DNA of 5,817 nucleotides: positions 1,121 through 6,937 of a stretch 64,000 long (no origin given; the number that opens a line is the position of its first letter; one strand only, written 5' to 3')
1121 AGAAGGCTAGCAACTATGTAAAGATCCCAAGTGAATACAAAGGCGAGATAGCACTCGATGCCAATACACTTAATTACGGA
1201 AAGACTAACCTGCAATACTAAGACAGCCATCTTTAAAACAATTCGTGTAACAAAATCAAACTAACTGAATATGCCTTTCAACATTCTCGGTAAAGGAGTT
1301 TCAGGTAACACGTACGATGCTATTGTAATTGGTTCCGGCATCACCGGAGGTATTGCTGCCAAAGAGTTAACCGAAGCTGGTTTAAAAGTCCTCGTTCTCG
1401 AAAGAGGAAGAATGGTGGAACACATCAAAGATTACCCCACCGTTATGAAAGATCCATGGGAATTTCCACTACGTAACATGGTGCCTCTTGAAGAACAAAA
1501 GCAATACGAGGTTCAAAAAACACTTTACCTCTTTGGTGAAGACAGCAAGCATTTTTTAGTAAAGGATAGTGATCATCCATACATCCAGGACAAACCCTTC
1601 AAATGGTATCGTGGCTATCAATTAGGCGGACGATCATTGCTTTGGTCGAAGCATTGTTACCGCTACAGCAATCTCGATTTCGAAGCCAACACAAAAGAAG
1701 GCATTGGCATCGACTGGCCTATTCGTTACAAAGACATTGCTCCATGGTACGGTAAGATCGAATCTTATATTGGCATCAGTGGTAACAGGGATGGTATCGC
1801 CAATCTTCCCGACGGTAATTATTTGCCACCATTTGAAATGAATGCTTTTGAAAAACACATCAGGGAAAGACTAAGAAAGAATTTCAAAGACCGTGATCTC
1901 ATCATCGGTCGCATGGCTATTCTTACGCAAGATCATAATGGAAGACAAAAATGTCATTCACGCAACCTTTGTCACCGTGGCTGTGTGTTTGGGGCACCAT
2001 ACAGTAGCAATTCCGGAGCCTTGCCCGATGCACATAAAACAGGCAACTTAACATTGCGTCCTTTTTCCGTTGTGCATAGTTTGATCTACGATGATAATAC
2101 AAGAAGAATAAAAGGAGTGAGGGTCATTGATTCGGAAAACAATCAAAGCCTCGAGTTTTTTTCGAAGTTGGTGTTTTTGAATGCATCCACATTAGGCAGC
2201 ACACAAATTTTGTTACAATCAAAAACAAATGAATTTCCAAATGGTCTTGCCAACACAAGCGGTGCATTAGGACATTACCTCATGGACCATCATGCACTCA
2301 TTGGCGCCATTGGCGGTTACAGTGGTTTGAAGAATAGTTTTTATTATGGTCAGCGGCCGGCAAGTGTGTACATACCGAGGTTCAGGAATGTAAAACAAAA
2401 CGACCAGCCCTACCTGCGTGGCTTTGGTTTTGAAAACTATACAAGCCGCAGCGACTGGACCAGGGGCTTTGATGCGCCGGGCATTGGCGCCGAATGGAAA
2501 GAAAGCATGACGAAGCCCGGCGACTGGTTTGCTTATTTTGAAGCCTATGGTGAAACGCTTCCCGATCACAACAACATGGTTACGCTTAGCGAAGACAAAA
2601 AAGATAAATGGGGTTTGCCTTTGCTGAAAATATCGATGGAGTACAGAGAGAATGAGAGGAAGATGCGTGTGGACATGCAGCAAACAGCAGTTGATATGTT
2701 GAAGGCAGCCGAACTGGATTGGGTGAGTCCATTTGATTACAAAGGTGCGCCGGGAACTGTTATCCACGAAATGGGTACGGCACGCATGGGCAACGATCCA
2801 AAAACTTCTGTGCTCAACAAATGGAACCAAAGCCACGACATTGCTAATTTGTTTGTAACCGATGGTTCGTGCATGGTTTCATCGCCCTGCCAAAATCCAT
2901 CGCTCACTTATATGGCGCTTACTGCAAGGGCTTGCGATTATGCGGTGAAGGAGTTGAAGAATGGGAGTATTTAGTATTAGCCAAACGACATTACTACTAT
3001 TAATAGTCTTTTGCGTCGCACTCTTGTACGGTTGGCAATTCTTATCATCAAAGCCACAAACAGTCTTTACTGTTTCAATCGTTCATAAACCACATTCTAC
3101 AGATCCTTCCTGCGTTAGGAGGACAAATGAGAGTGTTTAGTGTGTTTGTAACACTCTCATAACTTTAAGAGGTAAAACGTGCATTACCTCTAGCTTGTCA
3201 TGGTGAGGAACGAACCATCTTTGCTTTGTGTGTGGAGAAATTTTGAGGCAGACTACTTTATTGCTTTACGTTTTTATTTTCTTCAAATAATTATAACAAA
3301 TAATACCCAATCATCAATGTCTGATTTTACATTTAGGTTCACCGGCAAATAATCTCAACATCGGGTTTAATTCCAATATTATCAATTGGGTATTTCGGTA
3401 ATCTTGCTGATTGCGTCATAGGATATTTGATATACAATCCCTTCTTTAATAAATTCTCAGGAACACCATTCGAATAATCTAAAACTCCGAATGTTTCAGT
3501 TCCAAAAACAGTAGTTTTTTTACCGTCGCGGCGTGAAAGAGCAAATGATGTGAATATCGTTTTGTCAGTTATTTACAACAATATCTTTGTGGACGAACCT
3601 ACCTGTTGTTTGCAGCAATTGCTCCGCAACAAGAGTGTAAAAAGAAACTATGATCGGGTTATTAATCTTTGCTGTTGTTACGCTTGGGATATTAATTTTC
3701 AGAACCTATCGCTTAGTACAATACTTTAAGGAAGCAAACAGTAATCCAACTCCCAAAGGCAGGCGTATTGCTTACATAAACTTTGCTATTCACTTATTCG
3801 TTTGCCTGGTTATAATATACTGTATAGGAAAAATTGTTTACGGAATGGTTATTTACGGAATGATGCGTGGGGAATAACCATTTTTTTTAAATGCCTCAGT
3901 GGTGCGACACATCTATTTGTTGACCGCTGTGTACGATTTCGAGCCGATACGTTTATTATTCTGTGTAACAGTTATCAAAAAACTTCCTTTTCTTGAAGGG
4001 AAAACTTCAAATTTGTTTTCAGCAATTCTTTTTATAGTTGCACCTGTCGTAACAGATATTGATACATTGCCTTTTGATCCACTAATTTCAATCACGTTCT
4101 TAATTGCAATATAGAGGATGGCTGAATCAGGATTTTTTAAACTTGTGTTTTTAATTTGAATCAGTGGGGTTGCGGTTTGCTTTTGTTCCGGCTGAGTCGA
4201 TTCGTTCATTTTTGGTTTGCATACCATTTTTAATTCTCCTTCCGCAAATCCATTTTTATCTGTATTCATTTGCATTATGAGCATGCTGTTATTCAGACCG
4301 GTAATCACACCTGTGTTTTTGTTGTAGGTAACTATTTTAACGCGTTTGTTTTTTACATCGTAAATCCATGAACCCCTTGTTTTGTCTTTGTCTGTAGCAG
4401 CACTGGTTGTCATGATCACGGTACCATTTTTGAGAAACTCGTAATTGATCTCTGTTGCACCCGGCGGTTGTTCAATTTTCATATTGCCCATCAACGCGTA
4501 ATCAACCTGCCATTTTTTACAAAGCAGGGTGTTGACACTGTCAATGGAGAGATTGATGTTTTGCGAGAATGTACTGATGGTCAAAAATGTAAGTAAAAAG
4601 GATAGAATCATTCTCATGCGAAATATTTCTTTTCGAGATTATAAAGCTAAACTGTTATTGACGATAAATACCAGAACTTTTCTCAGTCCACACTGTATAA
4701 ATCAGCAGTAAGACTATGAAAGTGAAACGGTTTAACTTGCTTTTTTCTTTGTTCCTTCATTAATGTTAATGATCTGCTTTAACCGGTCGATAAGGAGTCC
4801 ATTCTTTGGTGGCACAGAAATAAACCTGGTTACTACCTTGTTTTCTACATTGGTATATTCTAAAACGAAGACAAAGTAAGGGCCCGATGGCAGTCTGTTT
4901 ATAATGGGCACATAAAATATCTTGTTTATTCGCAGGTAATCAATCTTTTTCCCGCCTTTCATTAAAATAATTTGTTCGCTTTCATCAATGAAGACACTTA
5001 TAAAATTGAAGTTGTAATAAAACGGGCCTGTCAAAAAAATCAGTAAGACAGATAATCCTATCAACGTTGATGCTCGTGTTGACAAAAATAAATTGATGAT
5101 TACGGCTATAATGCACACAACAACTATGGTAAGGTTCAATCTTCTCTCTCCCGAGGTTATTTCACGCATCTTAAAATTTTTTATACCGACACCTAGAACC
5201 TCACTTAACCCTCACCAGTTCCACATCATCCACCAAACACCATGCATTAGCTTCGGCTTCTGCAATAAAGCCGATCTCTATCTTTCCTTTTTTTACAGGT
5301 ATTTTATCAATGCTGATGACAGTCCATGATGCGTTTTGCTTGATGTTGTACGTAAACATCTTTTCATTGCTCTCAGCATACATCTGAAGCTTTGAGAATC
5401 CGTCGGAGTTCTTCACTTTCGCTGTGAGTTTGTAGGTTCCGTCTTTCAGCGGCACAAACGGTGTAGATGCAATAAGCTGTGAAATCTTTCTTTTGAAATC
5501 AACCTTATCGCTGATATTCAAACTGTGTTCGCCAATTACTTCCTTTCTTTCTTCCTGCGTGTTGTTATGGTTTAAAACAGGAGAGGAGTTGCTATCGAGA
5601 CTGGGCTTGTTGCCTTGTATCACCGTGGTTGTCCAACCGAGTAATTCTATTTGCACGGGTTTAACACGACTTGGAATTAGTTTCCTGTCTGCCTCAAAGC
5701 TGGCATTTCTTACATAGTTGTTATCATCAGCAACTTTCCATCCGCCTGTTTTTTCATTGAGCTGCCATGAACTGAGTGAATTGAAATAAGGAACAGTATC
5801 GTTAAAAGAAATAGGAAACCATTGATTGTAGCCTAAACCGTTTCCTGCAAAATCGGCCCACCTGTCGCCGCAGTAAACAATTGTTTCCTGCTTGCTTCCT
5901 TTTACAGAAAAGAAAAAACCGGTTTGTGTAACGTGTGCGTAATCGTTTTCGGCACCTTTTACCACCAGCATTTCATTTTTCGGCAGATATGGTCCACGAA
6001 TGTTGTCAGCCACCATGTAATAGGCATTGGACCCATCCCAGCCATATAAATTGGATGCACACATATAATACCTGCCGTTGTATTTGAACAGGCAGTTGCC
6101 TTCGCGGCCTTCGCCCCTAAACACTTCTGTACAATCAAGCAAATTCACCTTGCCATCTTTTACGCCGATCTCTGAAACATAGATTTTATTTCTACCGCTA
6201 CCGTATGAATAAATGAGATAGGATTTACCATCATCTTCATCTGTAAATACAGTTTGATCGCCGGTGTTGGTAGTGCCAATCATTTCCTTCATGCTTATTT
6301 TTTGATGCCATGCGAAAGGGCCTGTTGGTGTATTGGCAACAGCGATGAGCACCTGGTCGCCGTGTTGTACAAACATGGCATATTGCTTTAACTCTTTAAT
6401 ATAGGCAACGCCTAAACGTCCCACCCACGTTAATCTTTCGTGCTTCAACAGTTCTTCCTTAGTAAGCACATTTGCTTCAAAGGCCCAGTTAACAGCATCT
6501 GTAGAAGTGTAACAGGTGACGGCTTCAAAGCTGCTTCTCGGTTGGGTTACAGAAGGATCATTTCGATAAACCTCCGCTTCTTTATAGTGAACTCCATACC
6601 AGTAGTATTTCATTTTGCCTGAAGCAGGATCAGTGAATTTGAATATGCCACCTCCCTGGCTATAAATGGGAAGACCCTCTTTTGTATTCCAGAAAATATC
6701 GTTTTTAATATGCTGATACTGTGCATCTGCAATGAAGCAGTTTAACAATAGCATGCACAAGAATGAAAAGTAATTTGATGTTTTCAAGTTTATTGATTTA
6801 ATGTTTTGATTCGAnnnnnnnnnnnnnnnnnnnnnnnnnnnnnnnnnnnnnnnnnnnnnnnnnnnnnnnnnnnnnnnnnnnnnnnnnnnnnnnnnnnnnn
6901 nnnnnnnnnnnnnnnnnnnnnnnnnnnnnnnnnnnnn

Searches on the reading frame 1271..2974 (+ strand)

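Call 42: search_protein_families(library=pfam, proteins=[window:1271-2974:+])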
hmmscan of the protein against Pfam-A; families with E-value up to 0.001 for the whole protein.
window:1271-2974:+ (567 aa): 6 families
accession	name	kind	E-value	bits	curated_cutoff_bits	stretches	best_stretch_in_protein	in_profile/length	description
PF05199.19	GMC_oxred_C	-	2.1e-24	87.1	24.6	1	431-550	1-138/139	GMC oxidoreductase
PF00732.25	GMC_oxred_N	-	3.5e-10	40.5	23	1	16-340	2-216/218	GMC oxidoreductase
PF00890.30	FAD_binding_2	-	4.9e-05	23.2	20.4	0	16-46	1-31/414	FAD binding domain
PF13738.12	Pyr_redox_3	-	5.2e-05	23.1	30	1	18-60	1-44/305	Pyridine nucleotide-disulphide oxidoreductase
PF01266.30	DAO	-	7e-05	22.9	27.9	1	16-47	1-32/353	FAD dependent oxidoreductase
PF13450.12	NAD_binding_8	-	0.00016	22.3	21.9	1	19-46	1-28/68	NAD(P)-binding Rossmann-like domain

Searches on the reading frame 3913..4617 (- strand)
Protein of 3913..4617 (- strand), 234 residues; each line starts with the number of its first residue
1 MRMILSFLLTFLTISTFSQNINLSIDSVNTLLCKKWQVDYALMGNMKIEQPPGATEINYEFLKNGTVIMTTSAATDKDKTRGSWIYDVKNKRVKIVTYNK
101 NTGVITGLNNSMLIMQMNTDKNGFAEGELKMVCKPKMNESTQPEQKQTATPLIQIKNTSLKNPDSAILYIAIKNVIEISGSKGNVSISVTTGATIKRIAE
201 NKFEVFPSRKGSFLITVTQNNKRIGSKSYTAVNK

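Call 42: search_protein_families(library=pfam, proteins=[window:3913-4617:-])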
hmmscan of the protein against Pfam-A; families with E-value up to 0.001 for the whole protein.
window:3913-4617:- (234 aa): 1 family
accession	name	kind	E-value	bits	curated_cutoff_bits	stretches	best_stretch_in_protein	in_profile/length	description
PF21602.3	GldM_3rd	-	0.00086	20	25.2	0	167-229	11-79/82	GldM third domain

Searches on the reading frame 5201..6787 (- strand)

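Call 42: search_protein_families(library=pfam, proteins=[window:5201-6787:-])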
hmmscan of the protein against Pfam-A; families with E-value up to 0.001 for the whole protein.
window:5201-6787:- (528 aa): 1 family
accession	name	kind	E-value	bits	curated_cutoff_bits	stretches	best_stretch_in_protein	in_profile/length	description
PF04616.20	Glyco_hydro_43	-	6.5e-17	62.2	32.2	1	84-308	29-262/288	Glycosyl hydrolases family 43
